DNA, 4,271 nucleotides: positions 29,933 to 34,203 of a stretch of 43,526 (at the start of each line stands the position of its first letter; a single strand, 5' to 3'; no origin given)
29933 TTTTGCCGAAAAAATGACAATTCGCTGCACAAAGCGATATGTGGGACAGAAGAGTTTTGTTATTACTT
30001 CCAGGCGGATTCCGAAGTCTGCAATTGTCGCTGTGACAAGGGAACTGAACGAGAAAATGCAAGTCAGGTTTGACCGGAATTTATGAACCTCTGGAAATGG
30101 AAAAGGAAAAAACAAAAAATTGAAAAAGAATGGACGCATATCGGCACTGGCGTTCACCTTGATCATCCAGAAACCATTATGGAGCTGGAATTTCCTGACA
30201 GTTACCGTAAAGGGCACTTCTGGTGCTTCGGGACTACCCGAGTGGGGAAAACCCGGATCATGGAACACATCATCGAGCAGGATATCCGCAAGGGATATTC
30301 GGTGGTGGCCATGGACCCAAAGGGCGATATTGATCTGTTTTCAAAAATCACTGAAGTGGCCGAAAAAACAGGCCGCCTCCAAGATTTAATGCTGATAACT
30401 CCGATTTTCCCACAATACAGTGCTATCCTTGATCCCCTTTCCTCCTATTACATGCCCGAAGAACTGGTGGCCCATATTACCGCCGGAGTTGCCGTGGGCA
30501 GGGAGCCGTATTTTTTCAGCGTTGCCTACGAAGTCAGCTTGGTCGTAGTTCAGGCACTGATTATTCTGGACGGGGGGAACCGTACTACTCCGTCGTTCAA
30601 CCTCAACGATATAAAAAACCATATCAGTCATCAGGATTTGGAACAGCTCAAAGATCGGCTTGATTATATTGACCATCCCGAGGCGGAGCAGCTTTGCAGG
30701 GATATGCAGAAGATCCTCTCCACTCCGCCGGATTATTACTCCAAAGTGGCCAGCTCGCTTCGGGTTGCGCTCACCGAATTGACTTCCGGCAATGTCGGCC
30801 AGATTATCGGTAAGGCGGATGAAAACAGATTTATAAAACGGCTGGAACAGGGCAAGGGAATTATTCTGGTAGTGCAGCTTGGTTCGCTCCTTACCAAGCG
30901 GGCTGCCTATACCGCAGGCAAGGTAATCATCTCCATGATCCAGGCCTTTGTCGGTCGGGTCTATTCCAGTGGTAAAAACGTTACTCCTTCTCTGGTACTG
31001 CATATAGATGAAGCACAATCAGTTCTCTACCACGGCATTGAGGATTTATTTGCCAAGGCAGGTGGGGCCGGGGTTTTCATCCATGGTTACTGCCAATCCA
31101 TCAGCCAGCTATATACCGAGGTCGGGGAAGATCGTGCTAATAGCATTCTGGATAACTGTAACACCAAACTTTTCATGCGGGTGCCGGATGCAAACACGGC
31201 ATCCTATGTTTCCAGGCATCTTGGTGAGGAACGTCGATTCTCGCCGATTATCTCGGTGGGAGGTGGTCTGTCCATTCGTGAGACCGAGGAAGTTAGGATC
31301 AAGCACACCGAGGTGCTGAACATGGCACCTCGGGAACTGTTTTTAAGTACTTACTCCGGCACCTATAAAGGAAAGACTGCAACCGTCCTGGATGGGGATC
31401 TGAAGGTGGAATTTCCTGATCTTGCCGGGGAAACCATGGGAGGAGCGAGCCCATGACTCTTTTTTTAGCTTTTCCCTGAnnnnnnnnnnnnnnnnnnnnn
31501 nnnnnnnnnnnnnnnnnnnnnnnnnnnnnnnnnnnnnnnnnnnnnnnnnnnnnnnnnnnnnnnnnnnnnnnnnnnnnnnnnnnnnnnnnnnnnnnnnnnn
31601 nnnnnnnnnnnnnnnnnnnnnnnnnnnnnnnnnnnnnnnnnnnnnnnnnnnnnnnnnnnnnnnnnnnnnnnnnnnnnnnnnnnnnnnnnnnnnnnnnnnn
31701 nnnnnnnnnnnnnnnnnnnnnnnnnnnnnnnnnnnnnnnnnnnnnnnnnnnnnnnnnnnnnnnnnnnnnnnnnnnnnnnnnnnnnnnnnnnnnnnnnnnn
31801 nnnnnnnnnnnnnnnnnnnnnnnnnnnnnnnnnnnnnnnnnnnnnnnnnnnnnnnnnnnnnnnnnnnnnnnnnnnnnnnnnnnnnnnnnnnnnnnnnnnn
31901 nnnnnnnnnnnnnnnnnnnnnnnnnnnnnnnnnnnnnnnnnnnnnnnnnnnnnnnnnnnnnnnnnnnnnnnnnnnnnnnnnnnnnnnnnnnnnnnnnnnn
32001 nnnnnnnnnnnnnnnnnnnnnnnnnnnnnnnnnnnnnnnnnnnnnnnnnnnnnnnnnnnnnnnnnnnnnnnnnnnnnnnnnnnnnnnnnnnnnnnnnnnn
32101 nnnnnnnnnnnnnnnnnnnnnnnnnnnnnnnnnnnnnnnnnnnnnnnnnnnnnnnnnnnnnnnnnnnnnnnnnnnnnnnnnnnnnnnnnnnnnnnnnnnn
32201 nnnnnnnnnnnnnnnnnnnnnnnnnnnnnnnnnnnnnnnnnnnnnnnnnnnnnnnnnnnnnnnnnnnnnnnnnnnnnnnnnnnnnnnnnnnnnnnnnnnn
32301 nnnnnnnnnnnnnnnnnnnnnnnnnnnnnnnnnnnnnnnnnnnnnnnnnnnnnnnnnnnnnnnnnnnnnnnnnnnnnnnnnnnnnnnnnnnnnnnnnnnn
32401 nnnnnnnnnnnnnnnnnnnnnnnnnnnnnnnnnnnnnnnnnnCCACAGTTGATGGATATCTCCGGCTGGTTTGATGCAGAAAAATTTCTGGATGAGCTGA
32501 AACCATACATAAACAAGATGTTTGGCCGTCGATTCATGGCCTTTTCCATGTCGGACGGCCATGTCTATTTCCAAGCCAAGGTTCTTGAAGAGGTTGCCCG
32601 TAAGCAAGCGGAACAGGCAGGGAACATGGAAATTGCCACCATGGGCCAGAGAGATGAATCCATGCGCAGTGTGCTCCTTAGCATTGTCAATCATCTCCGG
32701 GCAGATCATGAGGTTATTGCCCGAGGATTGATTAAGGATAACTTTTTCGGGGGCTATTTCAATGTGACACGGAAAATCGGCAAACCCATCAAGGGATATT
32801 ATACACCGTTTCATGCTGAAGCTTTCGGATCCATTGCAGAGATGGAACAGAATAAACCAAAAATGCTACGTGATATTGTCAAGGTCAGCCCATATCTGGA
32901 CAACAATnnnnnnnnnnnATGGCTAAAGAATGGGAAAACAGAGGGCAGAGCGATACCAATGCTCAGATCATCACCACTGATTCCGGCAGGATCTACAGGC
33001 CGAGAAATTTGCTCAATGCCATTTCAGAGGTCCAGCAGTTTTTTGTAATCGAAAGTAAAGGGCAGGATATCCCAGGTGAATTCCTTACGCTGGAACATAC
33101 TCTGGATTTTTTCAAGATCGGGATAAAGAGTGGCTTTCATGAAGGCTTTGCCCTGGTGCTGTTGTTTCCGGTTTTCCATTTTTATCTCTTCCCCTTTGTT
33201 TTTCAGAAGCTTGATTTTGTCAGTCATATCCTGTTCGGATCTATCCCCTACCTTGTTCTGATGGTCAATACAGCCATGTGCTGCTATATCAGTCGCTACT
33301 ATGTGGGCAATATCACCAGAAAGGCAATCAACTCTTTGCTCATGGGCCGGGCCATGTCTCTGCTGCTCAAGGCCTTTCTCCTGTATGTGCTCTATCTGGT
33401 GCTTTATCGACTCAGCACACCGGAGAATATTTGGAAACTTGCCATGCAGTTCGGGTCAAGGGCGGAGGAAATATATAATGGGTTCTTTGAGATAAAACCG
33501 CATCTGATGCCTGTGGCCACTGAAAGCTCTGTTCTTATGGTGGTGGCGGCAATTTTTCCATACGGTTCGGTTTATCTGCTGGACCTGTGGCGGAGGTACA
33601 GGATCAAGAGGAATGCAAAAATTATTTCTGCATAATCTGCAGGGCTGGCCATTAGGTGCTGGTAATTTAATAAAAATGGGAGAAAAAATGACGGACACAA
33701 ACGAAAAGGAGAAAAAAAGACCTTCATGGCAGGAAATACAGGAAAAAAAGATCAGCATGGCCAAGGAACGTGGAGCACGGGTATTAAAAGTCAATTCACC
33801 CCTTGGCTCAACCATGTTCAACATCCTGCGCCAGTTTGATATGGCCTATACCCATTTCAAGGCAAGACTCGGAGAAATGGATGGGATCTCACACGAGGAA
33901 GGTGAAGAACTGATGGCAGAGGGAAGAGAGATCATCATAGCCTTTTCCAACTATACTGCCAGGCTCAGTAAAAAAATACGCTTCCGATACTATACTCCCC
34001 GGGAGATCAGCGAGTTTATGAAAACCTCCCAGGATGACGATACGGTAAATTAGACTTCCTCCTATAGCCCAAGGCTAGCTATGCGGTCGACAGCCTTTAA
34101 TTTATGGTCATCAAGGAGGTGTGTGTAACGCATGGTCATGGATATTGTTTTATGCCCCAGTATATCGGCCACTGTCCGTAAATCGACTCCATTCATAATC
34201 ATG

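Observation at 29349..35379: tRNA-Leu-linked integrase island with a five-gene coupled cassette (NusA-like / anchorless T4CP-like ATPase / TM-HD protein / polytopic membrane protein / small charged protein) that I cannot assign to any named system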

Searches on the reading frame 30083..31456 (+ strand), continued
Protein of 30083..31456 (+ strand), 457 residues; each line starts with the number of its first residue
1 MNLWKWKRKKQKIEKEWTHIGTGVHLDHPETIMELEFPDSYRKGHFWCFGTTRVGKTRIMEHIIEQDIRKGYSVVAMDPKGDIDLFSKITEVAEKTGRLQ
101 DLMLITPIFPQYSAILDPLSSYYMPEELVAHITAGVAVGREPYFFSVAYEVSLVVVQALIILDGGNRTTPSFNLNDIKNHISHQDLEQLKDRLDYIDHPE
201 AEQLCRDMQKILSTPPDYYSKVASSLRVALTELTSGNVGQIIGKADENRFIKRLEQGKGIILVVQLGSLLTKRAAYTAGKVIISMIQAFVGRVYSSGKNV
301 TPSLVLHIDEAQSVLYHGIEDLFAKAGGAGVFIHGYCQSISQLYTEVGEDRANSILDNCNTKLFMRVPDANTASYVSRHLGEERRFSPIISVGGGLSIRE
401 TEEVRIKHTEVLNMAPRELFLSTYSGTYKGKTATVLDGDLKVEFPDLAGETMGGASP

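Call 102: get_annotated_region(hit=H7, flank=8000)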
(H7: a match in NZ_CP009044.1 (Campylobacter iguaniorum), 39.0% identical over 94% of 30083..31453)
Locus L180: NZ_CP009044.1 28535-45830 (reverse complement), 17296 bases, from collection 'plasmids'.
description: Campylobacter iguaniorum strain 1485E plasmid pCIG1485E, complete sequence
organism: Campylobacter iguaniorum (NCBI taxid 1244531)
taxonomy: Bacteria; Campylobacterota; Epsilonproteobacteria; Campylobacterales; Campylobacteraceae; Campylobacter; Campylobacter iguaniorum
host: -; source: Bearded dragon; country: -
typing (MOB-suite, as given by PLSDB): non-mobilizable
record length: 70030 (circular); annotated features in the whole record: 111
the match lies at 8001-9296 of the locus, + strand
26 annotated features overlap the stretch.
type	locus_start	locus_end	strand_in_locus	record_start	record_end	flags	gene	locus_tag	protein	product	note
CDS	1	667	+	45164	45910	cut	-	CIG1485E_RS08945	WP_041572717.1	EAL domain-containing protein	-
CDS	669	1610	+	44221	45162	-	-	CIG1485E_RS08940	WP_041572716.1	TrbC family F-type conjugative pilus assembly protein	-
CDS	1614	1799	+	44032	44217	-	-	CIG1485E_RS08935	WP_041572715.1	hypothetical protein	-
CDS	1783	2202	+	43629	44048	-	-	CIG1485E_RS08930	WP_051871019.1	DUF255 domain-containing protein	-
CDS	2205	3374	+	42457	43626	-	-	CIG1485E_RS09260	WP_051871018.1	AAA family ATPase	-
CDS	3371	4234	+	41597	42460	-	-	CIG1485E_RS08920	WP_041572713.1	hypothetical protein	-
CDS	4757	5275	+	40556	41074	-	-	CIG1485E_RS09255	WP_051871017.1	thermonuclease family protein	-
CDS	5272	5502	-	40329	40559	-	-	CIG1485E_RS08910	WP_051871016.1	helix-turn-helix transcriptional regulator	-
CDS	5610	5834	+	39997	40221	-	-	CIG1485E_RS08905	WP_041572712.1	hypothetical protein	-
CDS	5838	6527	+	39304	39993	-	-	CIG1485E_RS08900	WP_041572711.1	hypothetical protein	-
CDS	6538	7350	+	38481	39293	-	-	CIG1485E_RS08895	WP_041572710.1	hypothetical protein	-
CDS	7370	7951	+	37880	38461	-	-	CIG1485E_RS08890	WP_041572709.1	HD domain-containing phosphohydrolase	-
CDS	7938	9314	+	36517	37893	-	-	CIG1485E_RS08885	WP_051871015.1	type IV secretion system DNA-binding domain-containing protein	-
CDS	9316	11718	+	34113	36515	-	-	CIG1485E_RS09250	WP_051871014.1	diguanylate cyclase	GO:0009966 - regulation of signal transduction [Evidence IEA]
CDS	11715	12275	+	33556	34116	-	-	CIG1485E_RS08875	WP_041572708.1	hypothetical protein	-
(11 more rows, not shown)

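Call 103: get_annotated_region(hit=H8, flank=8000)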
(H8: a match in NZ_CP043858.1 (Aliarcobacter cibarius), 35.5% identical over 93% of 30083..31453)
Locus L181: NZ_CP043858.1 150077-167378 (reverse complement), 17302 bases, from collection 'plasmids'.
description: Aliarcobacter cibarius strain H743 plasmid pACIB, complete sequence
organism: Aliarcobacter cibarius (NCBI taxid 255507)
taxonomy: Bacteria; Campylobacterota; Epsilonproteobacteria; Campylobacterales; Arcobacteraceae; Aliarcobacter; Aliarcobacter cibarius
host: -; source: cell culture,Poultry carcass; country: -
typing (MOB-suite, as given by PLSDB): mobilizable; replicon rep_cluster_1827; relaxase MOBV
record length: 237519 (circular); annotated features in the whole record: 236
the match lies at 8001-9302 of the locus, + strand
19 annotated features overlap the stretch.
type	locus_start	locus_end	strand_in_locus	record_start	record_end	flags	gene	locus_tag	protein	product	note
CDS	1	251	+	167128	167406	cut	traL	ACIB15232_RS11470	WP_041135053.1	type IV conjugative transfer system protein TraL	-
CDS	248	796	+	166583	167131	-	-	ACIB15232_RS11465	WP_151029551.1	TraE/TraK family type IV conjugative transfer system protein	-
CDS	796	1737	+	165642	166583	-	-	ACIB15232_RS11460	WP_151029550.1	type-F conjugative transfer system secretin TraK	-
CDS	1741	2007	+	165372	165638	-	-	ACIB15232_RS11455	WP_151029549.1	hypothetical protein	-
CDS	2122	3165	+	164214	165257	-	-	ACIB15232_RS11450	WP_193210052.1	TraB/VirB10 family protein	-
CDS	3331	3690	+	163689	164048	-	-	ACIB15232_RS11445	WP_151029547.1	TraV family lipoprotein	-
CDS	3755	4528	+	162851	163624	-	-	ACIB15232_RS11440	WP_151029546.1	DsbC family protein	-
CDS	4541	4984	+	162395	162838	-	-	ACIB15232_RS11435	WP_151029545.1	lytic transglycosylase domain-containing protein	-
CDS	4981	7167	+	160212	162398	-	traN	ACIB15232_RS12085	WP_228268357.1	conjugal transfer protein TraN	-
CDS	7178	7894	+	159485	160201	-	-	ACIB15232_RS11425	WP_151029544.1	hypothetical protein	-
CDS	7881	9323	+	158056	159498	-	-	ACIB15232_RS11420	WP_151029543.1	TraM recognition domain-containing protein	-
CDS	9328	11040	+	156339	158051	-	-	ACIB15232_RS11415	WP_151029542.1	HD domain-containing protein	-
CDS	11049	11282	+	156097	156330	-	-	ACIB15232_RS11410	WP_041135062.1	hypothetical protein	-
CDS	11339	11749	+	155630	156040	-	-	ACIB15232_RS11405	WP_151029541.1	hypothetical protein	-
CDS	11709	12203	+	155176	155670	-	-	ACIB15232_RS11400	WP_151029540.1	S26 family signal peptidase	GO:0006465 - signal peptide processing [Evidence IEA]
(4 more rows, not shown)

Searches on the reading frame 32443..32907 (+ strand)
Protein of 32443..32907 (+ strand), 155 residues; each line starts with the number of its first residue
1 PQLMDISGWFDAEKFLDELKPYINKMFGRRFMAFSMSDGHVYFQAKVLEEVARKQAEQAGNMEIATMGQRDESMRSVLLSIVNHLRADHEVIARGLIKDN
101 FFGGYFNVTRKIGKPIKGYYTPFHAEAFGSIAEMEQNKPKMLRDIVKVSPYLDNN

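Call 93: find_homologous_proteins(query=A7, max_evalue=0.001)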
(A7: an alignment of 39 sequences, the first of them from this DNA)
Query A7 (39 sequences) (155 aa, profile of the alignment): 75 proteins with E <= 0.001 among 1161 candidates.
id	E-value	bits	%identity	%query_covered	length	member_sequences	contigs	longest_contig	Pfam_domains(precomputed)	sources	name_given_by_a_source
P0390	9.9e-55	202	72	99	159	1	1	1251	-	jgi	jgi:hypothetical protein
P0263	1.4e-54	202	65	99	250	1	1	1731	-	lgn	-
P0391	4.2e-54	200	77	99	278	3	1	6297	-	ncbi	ncbi:MAG: metal-dependent phosphohydrolase, partial [Thermodesulfobacteriota bacterium]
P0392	9.3e-54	199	87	100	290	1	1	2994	-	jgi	-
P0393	1.1e-53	199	65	99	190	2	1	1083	-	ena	-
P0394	3.5e-53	197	79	100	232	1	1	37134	-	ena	-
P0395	4.4e-53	197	88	99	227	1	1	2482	-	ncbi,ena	-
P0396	5.2e-53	197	91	98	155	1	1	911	-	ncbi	-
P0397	8.6e-53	196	72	99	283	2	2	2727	-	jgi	jgi:hypothetical protein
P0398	1.0e-52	196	72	99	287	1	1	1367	-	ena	-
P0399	1.2e-52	196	84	99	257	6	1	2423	-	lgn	-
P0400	1.2e-52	196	59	95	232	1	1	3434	-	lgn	-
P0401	1.6e-52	195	71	99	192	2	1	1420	-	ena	-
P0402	2.0e-52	195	82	98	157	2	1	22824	-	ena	-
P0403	2.4e-52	195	71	99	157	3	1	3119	-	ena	-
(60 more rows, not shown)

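Call 94: search_solved_structures(query=A7, max_evalue=10, show_alignments=1)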
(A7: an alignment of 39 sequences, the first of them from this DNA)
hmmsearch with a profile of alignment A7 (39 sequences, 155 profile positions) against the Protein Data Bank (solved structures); distinct sequences matched with E-value up to 10: 3.
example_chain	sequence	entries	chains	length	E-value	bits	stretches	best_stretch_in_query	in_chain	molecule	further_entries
1wrd_A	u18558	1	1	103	0.5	13.3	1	35-107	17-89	Target of Myb protein 1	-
2n2n_A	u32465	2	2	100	0.53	13.2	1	35-107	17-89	Target of Myb protein 1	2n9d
9kzn_A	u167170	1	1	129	0.87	12.5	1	35-106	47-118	Toll-interacting protein, Target of Myb1 membrane trafficking protein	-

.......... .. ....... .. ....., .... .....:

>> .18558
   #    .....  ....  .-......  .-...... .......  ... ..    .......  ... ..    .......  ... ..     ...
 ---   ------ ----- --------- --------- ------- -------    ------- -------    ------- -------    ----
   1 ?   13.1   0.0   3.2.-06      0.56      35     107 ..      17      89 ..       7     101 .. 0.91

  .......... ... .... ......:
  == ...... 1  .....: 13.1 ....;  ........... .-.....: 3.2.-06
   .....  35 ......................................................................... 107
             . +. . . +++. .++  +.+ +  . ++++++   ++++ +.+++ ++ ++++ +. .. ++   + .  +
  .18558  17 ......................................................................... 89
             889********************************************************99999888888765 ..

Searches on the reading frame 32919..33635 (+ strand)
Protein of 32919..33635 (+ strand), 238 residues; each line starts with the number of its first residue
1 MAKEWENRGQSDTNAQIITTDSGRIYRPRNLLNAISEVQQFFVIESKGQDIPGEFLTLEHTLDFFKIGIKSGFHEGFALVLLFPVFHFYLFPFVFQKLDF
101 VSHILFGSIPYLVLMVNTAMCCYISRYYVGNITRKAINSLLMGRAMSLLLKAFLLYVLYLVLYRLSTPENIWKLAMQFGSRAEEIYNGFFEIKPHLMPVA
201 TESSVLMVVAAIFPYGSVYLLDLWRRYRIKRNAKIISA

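Call 4: search_protein_families(library=pfam, proteins=[window:32919-33635:+], max_evalue=1)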
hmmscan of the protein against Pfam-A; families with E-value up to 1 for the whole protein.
window:32919-33635:+ (238 aa): 1 family
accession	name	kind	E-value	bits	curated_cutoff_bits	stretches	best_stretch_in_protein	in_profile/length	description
PF04483.17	DUF565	-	0.14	13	27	0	131-155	34-58/60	Protein of unknown function (DUF565)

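Call 5: search_protein_families(library=padloc, proteins=[window:32919-33635:+], max_evalue=1)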
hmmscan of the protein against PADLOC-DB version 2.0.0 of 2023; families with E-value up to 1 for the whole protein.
window:32919-33635:+ (238 aa): 0 families

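Call 6: search_protein_families(library=ncbifam, proteins=[window:32919-33635:+], max_evalue=1)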
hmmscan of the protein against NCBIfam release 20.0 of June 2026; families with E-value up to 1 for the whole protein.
window:32919-33635:+ (238 aa): 0 families

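Call 7: search_protein_families(library=phrogs, proteins=[window:32919-33635:+], max_evalue=1)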
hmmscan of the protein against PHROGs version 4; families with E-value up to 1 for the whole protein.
window:32919-33635:+ (238 aa): 1 family
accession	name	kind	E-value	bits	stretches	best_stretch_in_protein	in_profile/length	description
phrog_38145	-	unknown function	0.21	12.2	0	114-151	47-84/204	-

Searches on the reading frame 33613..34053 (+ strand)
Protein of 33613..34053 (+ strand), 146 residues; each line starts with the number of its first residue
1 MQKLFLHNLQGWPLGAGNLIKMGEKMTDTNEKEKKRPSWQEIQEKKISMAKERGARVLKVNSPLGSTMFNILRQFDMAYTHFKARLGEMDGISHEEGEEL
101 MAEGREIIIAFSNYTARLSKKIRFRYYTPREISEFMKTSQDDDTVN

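Call 4: search_protein_families(library=pfam, proteins=[window:33613-34053:+], max_evalue=1)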
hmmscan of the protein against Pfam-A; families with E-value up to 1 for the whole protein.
window:33613-34053:+ (146 aa): 1 family
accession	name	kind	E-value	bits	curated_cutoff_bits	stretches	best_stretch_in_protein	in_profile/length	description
PF11109.13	RFamide_26RFa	-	0.15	12.9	25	1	13-98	10-96/131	Orexigenic neuropeptide Qrfp/P518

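Call 5: search_protein_families(library=padloc, proteins=[window:33613-34053:+], max_evalue=1)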
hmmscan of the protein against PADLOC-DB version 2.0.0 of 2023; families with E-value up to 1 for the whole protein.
window:33613-34053:+ (146 aa): 0 families

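Call 6: search_protein_families(library=ncbifam, proteins=[window:33613-34053:+], max_evalue=1)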
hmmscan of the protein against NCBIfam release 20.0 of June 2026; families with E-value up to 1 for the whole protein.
window:33613-34053:+ (146 aa): 0 families

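Call 7: search_protein_families(library=phrogs, proteins=[window:33613-34053:+], max_evalue=1)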
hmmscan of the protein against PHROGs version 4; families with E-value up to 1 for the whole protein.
window:33613-34053:+ (146 aa): 0 families
